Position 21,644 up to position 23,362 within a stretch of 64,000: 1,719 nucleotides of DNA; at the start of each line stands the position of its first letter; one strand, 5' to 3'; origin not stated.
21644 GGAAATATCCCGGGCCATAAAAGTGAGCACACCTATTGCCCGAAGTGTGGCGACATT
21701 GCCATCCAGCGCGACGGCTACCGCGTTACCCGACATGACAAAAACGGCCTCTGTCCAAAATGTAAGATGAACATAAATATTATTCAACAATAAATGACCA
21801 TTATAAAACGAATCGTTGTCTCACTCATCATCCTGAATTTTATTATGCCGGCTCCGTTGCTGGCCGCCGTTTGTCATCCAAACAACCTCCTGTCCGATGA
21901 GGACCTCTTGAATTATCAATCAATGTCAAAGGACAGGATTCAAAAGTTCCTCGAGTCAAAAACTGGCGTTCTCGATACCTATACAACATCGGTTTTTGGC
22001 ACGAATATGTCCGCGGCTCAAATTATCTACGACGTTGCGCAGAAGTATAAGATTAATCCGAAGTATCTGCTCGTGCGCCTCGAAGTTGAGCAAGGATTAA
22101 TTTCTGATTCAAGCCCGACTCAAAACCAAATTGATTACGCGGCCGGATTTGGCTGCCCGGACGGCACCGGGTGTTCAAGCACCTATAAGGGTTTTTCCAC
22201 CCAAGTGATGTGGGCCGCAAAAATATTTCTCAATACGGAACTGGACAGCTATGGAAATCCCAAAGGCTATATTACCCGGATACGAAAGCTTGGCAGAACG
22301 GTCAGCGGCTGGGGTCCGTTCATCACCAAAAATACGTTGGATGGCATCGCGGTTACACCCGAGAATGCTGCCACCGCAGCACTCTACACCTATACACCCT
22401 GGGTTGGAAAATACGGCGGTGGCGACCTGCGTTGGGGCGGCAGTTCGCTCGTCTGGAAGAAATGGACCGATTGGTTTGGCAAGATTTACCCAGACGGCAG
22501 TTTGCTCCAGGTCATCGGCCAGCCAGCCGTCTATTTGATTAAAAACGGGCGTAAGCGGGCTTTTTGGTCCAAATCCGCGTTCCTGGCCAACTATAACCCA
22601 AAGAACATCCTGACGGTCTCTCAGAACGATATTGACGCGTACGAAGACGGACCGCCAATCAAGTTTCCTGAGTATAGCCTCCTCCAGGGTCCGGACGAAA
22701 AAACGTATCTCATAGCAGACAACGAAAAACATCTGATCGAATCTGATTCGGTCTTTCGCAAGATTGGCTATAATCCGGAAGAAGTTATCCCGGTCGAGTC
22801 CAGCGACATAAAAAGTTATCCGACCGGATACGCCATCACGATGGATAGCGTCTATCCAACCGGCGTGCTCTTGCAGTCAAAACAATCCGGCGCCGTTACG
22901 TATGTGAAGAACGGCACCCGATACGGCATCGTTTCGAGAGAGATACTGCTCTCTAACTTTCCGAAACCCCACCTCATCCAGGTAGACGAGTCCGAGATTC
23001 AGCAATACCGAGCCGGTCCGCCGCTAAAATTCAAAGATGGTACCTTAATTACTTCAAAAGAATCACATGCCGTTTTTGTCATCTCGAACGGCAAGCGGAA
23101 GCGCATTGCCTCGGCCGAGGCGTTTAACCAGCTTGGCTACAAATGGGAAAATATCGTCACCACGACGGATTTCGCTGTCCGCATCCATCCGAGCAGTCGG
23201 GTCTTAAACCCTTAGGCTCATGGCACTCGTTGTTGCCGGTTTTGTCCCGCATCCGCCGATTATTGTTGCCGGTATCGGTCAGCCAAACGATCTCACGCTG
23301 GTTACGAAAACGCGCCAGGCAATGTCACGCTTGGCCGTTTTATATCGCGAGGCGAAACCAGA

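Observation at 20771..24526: AmmeMemoRadiSam triad split by a secreted tandem-repeat protein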

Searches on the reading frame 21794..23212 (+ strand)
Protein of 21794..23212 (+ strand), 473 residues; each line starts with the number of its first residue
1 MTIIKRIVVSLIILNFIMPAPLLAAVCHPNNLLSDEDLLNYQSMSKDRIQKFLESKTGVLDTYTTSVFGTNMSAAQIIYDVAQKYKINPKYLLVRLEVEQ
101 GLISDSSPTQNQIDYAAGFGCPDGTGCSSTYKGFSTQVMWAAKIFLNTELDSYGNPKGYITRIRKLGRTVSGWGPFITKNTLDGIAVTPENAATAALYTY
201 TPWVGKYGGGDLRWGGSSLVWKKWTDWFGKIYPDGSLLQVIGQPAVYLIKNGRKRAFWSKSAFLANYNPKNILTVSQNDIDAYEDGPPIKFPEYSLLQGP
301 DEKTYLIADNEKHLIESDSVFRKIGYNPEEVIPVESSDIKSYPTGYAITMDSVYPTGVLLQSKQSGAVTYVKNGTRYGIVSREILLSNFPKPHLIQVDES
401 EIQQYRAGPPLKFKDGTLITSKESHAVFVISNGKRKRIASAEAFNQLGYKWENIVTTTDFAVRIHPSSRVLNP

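Call 3: search_protein_families(library=pfam, proteins=[window:21794-23212:+], max_evalue=0.01)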
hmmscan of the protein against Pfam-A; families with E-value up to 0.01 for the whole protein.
window:21794-23212:+ (473 aa): 0 families

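Call 4: search_protein_families(library=ncbifam, proteins=[window:21794-23212:+], max_evalue=0.01)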
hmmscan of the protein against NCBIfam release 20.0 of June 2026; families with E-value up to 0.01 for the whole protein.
window:21794-23212:+ (473 aa): 1 family
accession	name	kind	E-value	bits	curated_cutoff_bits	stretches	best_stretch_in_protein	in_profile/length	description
TIGR03919.1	T7SS_EccB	equivalog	0.0045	15.9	154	0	232-358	117-246/457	type VII secretion protein EccB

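Call 5: search_solved_structures(query=window:21794-23212:+, max_evalue=10, show_alignments=3)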
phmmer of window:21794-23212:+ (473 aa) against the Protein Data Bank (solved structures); distinct sequences matched with E-value up to 10: 0.

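Call 8: find_homologous_proteins(query=window:21794-23212:+, max_evalue=0.001)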
Query window:21794-23212:+ (473 aa): 476 proteins with E <= 0.001 among 8000 candidates; the best 120 are listed.
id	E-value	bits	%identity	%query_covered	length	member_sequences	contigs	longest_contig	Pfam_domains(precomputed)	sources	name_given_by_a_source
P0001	0.0e+0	1012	92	100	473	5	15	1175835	-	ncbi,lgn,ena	-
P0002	2.5e-277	938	85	100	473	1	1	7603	-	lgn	-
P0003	3.6e-179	615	59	99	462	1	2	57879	-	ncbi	-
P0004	2.2e-172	592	57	99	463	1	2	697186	-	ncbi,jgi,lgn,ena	ncbi:MAG: hypothetical protein WC734_00470 [Patescibacteria group bacterium]|jgi:hypothetical protei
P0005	2.7e-170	585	58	96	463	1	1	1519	-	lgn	-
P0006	2.1e-154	533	51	98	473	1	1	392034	-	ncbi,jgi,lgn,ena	ncbi:MAG: hypothetical protein WCW66_01050 [Patescibacteria group bacterium]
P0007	5.1e-150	518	50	99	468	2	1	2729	-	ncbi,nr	ncbi:MAG: hypothetical protein HY341_01810 [Candidatus Kerfeldbacteria bacterium]|nr:hypothetical pr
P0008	6.2e-148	512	51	97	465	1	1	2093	-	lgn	-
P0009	3.7e-147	509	50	98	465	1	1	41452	-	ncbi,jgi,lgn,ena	ncbi:MAG: hypothetical protein WC544_03910 [Patescibacteria group bacterium]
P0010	2.2e-146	506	49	99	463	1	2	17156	-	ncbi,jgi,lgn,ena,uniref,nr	ncbi:MAG: hypothetical protein COY66_00810 [Candidatus Kerfeldbacteria bacterium CG_4_10_14_0_8_um_f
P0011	3.5e-146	506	50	98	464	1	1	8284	-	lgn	-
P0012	9.5e-146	504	49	99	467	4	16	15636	-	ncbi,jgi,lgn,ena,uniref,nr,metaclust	ncbi:MAG: hypothetical protein COT24_05560 [Candidatus Kerfeldbacteria bacterium CG08_land_8_20_14_0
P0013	4.2e-144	499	50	98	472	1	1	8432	-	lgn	-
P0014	2.4e-143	496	49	95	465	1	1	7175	-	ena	-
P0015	6.2e-143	495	49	98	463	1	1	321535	-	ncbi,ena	ncbi:MAG: hypothetical protein ABIB97_01455 [Patescibacteria group bacterium]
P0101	7.5e-100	353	39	98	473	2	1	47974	PF05108.19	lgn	-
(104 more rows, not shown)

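Call 11: find_related_loci(query=A1, collection=genome_contigs, flank=8000)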
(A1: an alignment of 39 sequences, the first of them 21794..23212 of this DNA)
Query A1 (473 aa) in genome_contigs; peptide patterns used: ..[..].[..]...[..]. (x = any residue, [..] = any of these).
599 stretches matched a pattern (row limit reached: there are more); 587 encode a relative of the query (tblastn E <= 1e-3); the best 80 are kept; 80 distinct loci.
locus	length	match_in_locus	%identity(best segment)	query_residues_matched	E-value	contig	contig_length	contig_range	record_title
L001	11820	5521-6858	58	12-466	4e-177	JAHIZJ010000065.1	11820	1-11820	MAG: Patescibacteria group bacterium isolate Modern_marine.mb.172 Modern_marine.mb.172_k141_1439563, whole genome shotgu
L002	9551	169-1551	49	3-472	2e-150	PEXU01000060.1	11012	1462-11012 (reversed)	MAG: Candidatus Kerfeldbacteria bacterium CG08_land_8_20_14_0_20_40_16 CG08_land_8_20_14_0.20_scaffold_3880_c, whole gen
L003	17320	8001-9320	52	4-466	1e-147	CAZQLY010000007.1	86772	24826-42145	MAG TPA_asm: uncultured Gammaproteobacteria bacterium isolate SRP141376_co4_153 genome assembly, contig: NODE_428_length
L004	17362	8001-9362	49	4-465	8e-148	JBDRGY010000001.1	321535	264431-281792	MAG: Patescibacteria group bacterium isolate MEGAHIT-group-1.473 k141_1774891, whole genome shotgun sequence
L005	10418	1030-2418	48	2-466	2e-144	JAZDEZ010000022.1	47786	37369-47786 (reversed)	MAG: Patescibacteria group bacterium isolate MEGAHIT-group-0.176 k141_8268157, whole genome shotgun sequence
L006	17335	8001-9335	49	4-471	1e-143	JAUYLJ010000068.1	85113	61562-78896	MAG: bacterium isolate C24_metabat.bin.3 C24_k141_849625, whole genome shotgun sequence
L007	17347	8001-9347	49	3-466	4e-141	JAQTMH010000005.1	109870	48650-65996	MAG: Patescibacteria group bacterium isolate STA_36 NODE_355_length_109870_cov_5.280027_Sandtown_A, whole genome shotgun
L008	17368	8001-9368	48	3-471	2e-140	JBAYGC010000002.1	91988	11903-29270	MAG: Patescibacteria group bacterium isolate SO_2016_GW1_116 scaffold00553_OW334_2016, whole genome shotgun sequence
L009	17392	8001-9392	45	1-473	1e-134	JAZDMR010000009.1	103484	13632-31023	MAG: bacterium isolate MEGAHIT-group-0.67 k141_17161143, whole genome shotgun sequence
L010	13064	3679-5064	47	3-471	8e-132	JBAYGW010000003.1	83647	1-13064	MAG: Patescibacteria group bacterium isolate SO_2016_GW1_134 scaffold00655_OW334_2016, whole genome shotgun sequence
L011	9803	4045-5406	46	4-472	7e-130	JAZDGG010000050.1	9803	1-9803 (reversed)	MAG: bacterium isolate MEGAHIT-group-0.240 k141_10196013, whole genome shotgun sequence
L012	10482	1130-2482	48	3-466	2e-129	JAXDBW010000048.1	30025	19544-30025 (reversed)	MAG: Patescibacteria group bacterium isolate POMEDNA-B28 Raw2_k127_2045572, whole genome shotgun sequence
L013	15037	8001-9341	46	5-467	9e-129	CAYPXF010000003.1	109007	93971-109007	MAG TPA_asm: uncultured Gammaproteobacteria bacterium isolate binchicken_co17_235 genome assembly, contig: NODE_517_leng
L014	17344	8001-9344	46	3-465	2e-128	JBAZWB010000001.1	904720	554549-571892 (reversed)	MAG: Patescibacteria group bacterium isolate SO_2017_GW1_267 NODE_26_length_904720_cov_3.416747_OW334_2017, whole genome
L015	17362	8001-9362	46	3-466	4e-126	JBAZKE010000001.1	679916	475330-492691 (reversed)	MAG: Patescibacteria group bacterium isolate SO_2017_LW4_136 scaffold_25_c1_LW137-91_2017, whole genome shotgun sequence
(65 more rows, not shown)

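Call 18: predict_structure(alignment_id=A1)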
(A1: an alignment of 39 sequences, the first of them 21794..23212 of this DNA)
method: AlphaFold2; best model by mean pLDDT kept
length: 473 residues; sequences in the alignment: 39
mean_pLDDT: 89.5   pTM: 0.59
mean pLDDT of the five models: 89.5, 89.4, 87.5, 87.3, 86.6
residues with pLDDT >= 90: 300; 70-90: 158; 50-70: 8; < 50: 7
segments of 3 or more residues with pLDDT < 50: 18-24
pLDDT, mean of each block of 10 residues (from residue 1): 79 63 66 91 93 92 92 97 97 96 93 93 86 96 95 95 97 96 94 96 88 87 86 82 88 86 84 83 84 90 91 91 85 90 90 86 95 92 92 92 93 93 92 92 88 94 93 69
secondary structure, 60 per line:
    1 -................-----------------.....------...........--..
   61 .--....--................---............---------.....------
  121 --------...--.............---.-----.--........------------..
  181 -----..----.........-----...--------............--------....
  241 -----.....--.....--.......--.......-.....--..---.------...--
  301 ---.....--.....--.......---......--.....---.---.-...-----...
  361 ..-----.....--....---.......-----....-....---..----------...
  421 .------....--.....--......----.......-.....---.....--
elements in order: H2-17 H35-39 H46-56 E64-67 E70-73 H74-85 H89-100 H110-114 H134-146 H159-166 H192-200 H217-228 E237-240 E246-250 E253-257 H260-266 E272-275 H277-281 E296-298 E304-308 E311-315 H318-324 E331-333 H336-340 E358-362 E368-372 E375-378 H382-388 E394-397 H399-402 E418-421 E428-431 E434-438 H441-446 E454-457 H459-463 E467-471

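Call 35: search_protein_families(library=pfam, alignment_id=A1, max_evalue=1)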
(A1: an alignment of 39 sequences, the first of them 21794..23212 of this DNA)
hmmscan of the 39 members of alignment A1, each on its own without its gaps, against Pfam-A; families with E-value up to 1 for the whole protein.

A. member 1, window:21794-23212:+ (473 aa): 1 family
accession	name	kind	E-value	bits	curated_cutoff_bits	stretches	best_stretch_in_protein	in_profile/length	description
PF05108.18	T7SS_ESX1_EccB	-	0.054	12.6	27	1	232-358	120-249/474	Type VII secretion system ESX-1, transport TM domain B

B. families by the number of members that match (of 39 scanned): 16 families
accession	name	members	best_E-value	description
PF05108.18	T7SS_ESX1_EccB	19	3e-06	Type VII secretion system ESX-1, transport TM domain B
PF18311.7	Rrp40_N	2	0.046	Exosome complex exonuclease Rrp40 N-terminal domain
PF00963.24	Cohesin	2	0.054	Cohesin domain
PF05896.17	NQRA_N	1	0.0062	NqrA N-terminal barrel-sandwich hybrid domain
PF06321.17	P_gingi_FimA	1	0.0089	Major fimbrial subunit protein (FimA)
PF18002.7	T6_Ig_like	1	0.015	T6 antigen Ig like domain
PF16654.10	DAPDH_C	1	0.073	Diaminopimelic acid dehydrogenase C-terminal domain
PF23297.2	ACP_SdgA_C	1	0.075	Highly reducing polyketide synthase sdgA, C-terminal ACP domain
PF12844.13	HTH_19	1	0.078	Helix-turn-helix domain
PF01568.27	Molydop_binding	1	0.095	Molydopterin dinucleotide binding domain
PF16371.11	MetallophosN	1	0.11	N terminal of Calcineurin-like phosphoesterase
PF15886.11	CBM39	1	0.13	Carbohydrate binding domain (family 32)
PF04319.19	NifZ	1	0.15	NifZ domain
PF14734.12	DUF4469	1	0.22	Domain of unknown function (DUF4469) with IG-like fold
PF21540.3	Choline_bind_4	1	0.33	Choline-binding repeat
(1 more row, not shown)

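Call 36: search_solved_structures(query=A1, max_evalue=10, show_alignments=2)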
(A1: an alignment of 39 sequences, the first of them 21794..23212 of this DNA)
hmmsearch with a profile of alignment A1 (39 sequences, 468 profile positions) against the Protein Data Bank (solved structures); distinct sequences matched with E-value up to 10: 0.

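Call 49: fold_search(model_id=the predicted structure, library=pdb)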
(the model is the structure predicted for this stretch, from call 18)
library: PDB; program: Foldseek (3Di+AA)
matches with E <= 10: 358; with E <= 0.001: 11
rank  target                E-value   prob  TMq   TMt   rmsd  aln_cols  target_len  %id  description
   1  7nps_B4               9.7e-07  1.00  0.13  0.14  26.4       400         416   14  Structure of the periplasmic assembly from the ESX-5 inner membrane complex, C1 model (released 2021-05-26)
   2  4kk7                  1.2e-06  1.00  0.12  0.14  25.1       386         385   10  Structure of EccB1 from the type VII (ESX-1) secretion system of Mycobacterium tuberculosis. (released 2013-06-19)
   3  7np7_B4               1.4e-06  1.00  0.13  0.13  26.2       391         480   12  Structure of an intact ESX-5 inner membrane complex, Composite C1 model (released 2021-06-02)
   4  3x3n                  3.3e-06  1.00  0.13  0.15  25.7       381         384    9  Crystal structure of EccB1 of Mycobacterium tuberculosis in spacegroup P21 (released 2015-12-09)
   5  3x3m                  5.9e-06  1.00  0.12  0.14  24.8       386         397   10  Crystal structure of EccB1 of Mycobacterium tuberculosis in spacegroup P212121 (released 2015-12-09)
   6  5ebd                  5.9e-06  1.00  0.12  0.15  25.3       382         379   11  Crystal structure of EccB1 of Mycobacterium tuberculosis in spacegroup P21 (state IV) (released 2016-02-17)
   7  7nps_B1               5.9e-06  1.00  0.12  0.14  25.6       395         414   13  Structure of the periplasmic assembly from the ESX-5 inner membrane complex, C1 model (released 2021-05-26)
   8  5ebc                  6.6e-06  1.00  0.12  0.14  24.6       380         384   11  Crystal structure of EccB1 of Mycobacterium tuberculosis in spacegroup P21 (state III) (released 2016-02-17)
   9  7np7_B1               6.6e-06  1.00  0.13  0.13  21.3       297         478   12  Structure of an intact ESX-5 inner membrane complex, Composite C1 model (released 2021-06-02)
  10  5cyu                  1.1e-05  1.00  0.12  0.15  22.5       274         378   13  Structure of the soluble domain of EccB1 from the Mycobacterium smegmatis ESX-1 secretion system. (released 2015-08-12)
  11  6sgy_A                1.2e-04  0.99  0.13  0.15  24.5       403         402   12  Structure of EccB3 dimer from the ESX-3 core complex (released 2019-10-09)
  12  4pi7_A                3.0e-03  1.00  0.21  0.40   7.4       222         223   11  Crystal structure of S. Aureus Autolysin E in complex with disaccharide NAM-NAG (released 2015-10-14)
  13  4pia                  3.5e-03  1.00  0.22  0.41   7.4       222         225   12  Crystal structure of S. Aureus Autolysin E (released 2015-10-14)
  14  4pi9                  2.5e-02  0.97  0.22  0.41   7.3       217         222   11  Crystal structure of S. Aureus Autolysin E in complex with muropeptide NAM-L-ALA-D-iGLU (released 2015-10-14)
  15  4pi8_A                2.5e-02  0.97  0.21  0.40   7.8       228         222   10  Crystal structure of catalytic mutant E138A of S. Aureus Autolysin E in complex with disaccharide NAG-NAM (released 2015-10-14)
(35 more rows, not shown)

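Call 59: search_protein_families(library=phrogs, alignment_id=A1, max_evalue=0.1)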
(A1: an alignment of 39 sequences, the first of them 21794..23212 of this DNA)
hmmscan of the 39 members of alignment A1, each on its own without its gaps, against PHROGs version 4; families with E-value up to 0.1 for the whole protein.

A. member 1, window:21794-23212:+ (473 aa): 2 families
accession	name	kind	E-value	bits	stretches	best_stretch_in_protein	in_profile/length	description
phrog_9616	-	unknown function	2.9e-20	73.5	1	354-466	3-112/118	-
phrog_22966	-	unknown function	0.012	16.5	1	263-288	3-28/40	-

B. families by the number of members that match (of 39 scanned): 13 families
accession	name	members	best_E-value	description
phrog_9616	-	39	9e-30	-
phrog_1606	-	3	0.019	-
phrog_22966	-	2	0.012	-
phrog_20898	-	2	0.022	-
phrog_14342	-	1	0.014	lytic tail fiber protein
phrog_36406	-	1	0.015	-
phrog_4556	-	1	0.016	-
phrog_26482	-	1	0.025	-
phrog_282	-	1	0.028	-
phrog_34076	-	1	0.056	-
phrog_6160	-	1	0.065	-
phrog_11727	-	1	0.074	-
phrog_35916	-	1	0.094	-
